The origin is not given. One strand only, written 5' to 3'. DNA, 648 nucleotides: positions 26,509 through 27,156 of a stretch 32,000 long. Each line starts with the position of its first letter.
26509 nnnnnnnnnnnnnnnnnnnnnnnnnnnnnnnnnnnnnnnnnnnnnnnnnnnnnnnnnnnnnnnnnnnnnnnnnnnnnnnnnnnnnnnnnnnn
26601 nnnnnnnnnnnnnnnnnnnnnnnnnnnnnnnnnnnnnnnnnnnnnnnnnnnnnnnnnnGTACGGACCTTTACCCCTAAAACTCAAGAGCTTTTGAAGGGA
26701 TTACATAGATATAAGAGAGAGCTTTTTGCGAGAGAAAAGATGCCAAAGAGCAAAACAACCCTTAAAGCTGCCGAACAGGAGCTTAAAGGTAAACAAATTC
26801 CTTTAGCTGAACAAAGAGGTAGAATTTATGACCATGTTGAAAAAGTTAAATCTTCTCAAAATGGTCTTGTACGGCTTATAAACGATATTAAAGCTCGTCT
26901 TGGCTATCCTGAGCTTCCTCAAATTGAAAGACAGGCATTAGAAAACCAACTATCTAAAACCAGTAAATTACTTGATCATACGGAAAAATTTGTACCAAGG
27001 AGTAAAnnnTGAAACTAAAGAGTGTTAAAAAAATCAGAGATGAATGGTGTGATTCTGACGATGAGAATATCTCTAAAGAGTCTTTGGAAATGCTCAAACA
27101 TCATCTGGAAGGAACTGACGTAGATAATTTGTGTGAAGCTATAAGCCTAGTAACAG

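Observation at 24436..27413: Secreted 857-aa repeat protein coupled to a 135-aa HEAT-like protein: candidate undescribed toxin-immunity (or effector-chaperone) pair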

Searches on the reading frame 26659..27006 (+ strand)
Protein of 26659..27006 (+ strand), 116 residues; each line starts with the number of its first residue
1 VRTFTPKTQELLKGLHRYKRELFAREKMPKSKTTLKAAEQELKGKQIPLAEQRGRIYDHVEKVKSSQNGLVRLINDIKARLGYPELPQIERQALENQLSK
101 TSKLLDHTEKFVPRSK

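Call 33: search_solved_structures(query=A1, max_evalue=10, show_alignments=3)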
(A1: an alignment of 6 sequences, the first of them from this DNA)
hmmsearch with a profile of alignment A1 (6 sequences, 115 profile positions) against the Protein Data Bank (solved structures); distinct sequences matched with E-value up to 10: 0.

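Call 64: search_protein_representatives(protein=window:26659-27006:+)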
Query: 116 residues. Proteins with E-value up to 0.001 (for the whole library): 237; up to 1e-10: 54; up to 1e-30: 3. The best 150 are listed.
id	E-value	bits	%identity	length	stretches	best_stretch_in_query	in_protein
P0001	1.7e-65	234.1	100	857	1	1-116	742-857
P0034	1.9e-37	143.9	62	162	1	1-116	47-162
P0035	9.9e-32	125.6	58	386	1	3-114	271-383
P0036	3.6e-29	117.3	56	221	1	3-115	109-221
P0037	6.9e-29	116.4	55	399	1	2-115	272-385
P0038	1.1e-28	115.8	58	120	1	14-115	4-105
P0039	1.1e-27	112.5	57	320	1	3-115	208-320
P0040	3.8e-25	104.4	50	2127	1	3-115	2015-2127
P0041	1.3e-24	102.7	51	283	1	7-115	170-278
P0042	1.9e-24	102.2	51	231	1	4-114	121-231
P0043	6.4e-24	100.5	52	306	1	3-114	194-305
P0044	9.5e-24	99.9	50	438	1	3-115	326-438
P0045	1.0e-23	99.8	50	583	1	3-112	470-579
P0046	1.0e-23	99.8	52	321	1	3-112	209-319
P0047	1.8e-23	99.1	54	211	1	5-105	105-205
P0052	7.0e-19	84.3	48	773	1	7-114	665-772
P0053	9.0e-19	83.9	46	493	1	6-115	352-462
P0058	1.3e-15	73.8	54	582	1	31-116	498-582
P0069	1.3e-12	64.1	48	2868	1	31-114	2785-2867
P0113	6.0e-09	52.4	42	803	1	31-114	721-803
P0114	6.1e-09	52.3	42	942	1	32-112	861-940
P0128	6.6e-08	49.0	45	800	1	34-114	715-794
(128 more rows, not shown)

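Call 65: search_protein_families(library=pfam, proteins=[P0040, P0069, P0052, P0113, P0114, P0045, P0058, P0128, P0053], max_evalue=0.0001)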
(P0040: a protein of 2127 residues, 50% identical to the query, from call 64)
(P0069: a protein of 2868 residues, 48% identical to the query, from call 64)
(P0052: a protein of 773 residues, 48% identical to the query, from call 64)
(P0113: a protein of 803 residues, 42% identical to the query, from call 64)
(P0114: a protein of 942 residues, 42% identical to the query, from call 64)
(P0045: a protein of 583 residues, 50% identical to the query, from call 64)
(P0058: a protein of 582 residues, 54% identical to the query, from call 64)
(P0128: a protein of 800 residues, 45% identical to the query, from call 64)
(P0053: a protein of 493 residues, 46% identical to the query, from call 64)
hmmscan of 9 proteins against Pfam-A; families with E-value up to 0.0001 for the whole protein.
P0040 (2127 aa): 2 families
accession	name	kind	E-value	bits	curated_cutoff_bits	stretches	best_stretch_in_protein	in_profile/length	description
PF04830.18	DUF637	-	6.7e-14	52.4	26.6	1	1609-1765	1-168/168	Possible hemagglutinin (DUF637)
PF15605.11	Ntox28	-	1.8e-11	44.6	25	1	2021-2125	7-112/113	Bacterial toxin 28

P0069 (2868 aa): 8 families
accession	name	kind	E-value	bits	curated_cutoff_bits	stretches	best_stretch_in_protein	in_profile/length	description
PF05593.20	RHS_repeat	-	7.8e-45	150.9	22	5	2189-2222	1-34/38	RHS Repeat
PF25023.1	TEN_YD-shell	-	1.9e-26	92.9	50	2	2147-2680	319-866/909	Teneurin YD-shell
PF15605.11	Ntox28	-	3.1e-25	88.9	25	1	2778-2866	22-112/113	Bacterial toxin 28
PF25021.1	TEN_NHL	-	4.3e-16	59.3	27.1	1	1640-1794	52-180/357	Teneurin NHL domain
PF25020.1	TTR_TEN1-4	-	1.5e-15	57.3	27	1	978-1062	2-86/86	Teneurin TTR-like domain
PF13620.12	CarboxypepD_reg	-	1.3e-11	45.1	32.3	1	985-1062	2-81/82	Carboxypeptidase regulatory-like domain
PF24684.1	Vgb_lyase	-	1.5e-10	40.8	50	1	1638-1817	118-281/290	Virginiamycin B lyase family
PF13715.12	CarbopepD_reg_2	-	1.7e-05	25.2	32.2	1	985-1054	1-68/88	CarboxypepD_reg-like domain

P0052 (773 aa): 2 families
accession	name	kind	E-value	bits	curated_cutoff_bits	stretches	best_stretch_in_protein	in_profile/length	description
PF15605.11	Ntox28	-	5.6e-08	33.3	25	1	672-771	12-112/113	Bacterial toxin 28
PF19029.5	DUF883_C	-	9.6e-06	25.6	27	1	399-421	2-24/30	DUF883 C-terminal glycine zipper region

P0113 (803 aa): 2 families
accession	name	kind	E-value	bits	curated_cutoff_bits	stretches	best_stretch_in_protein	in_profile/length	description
PF15605.11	Ntox28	-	6e-26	91.2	25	1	714-802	22-112/113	Bacterial toxin 28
PF05593.20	RHS_repeat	-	3.1e-05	24.7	22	0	54-93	1-37/38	RHS Repeat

P0114 (942 aa): 2 families
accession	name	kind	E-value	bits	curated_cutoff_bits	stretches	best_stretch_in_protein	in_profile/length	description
PF15605.11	Ntox28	-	5.9e-30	104.1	25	1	847-940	16-111/113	Bacterial toxin 28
PF05593.20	RHS_repeat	-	2.3e-25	88.9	22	1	166-203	1-38/38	RHS Repeat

P0045 (583 aa): 1 family
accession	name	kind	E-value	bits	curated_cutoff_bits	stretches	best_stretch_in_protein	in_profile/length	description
PF15605.11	Ntox28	-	3.5e-09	37.2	25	1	481-580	12-112/113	Bacterial toxin 28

P0058 (582 aa): 2 families
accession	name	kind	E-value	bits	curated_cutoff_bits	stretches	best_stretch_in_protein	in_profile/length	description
PF15605.11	Ntox28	-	1.3e-22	80.5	25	1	492-579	23-112/113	Bacterial toxin 28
PF05593.20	RHS_repeat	-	1.2e-16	61.1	22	0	26-49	10-33/38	RHS Repeat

P0128 (800 aa): 2 families
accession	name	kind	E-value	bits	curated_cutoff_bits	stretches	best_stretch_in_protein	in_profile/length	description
PF05593.20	RHS_repeat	-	2.8e-26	91.8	22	1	304-336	1-33/38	RHS Repeat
PF15605.11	Ntox28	-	8.1e-20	71.5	25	1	696-793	13-112/113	Bacterial toxin 28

P0053 (493 aa): 1 family
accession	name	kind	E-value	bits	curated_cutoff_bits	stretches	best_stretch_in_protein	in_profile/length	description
PF15605.11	Ntox28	-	1.1e-08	35.6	25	1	358-459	10-112/113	Bacterial toxin 28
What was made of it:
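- On Ntox28 (PF15605): Relatives score 33-104 bits (call 65).
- All sampled relatives of the tip are Ntox28 at 33-104 bits, on Rhs, CdiA-like and unassigned carriers (call 65). The same tip occurs on the contact-dependent and Rhs delivery scaffolds used between cells (call 65).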

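Call 69: search_solved_structures(query=A5, max_evalue=10, show_alignments=2)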
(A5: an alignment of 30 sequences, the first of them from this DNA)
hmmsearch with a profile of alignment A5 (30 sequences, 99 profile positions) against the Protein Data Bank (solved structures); distinct sequences matched with E-value up to 10: 9.
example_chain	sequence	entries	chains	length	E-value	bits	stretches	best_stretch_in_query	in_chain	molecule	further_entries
5j5v_B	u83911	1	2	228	7.6e-06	29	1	6-64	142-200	tRNA nuclease CdiA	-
8zyc_B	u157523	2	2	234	0.00039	23.5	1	6-64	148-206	tRNA nuclease CdiA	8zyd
5j43_F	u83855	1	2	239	0.00041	23.4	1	6-64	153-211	tRNA nuclease CdiA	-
8arf_B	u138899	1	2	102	0.52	13.5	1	48-90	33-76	Protein Spindly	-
8pe8_A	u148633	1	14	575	1.2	12.4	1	52-86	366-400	Mitochondrial heat shock protein 60-like protein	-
6pfp_A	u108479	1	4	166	3.2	10.9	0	24-83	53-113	Myosin-7 fused to GP7 and EB1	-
9hxw_D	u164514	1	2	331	5.1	10.3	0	11-86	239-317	E3 ubiquitin-protein ligase KCMF1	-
9d9z_E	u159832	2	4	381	6.6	9.9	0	11-86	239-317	E3 ubiquitin-protein ligase KCMF1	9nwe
9qws_C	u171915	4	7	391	7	9.9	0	11-86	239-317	E3 ubiquitin-protein ligase KCMF1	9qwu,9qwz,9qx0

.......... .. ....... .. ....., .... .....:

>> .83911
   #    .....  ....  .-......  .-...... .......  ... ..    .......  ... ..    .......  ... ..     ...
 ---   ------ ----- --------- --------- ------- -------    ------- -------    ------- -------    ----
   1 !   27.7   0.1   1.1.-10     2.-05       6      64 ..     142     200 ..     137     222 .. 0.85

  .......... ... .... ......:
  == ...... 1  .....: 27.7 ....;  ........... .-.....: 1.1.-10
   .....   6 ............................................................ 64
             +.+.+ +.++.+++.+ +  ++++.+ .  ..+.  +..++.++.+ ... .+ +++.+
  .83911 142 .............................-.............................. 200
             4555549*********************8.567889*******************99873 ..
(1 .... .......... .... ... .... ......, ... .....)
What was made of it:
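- A profile of the tip reaches the solved tRNase CdiA-CT EC536, with YDH aligned on WDH and the inactive crystal variants reading WDA (call 69).
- Tried and rejected: Only a 30-sequence profile reached 5J5V (call 69).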
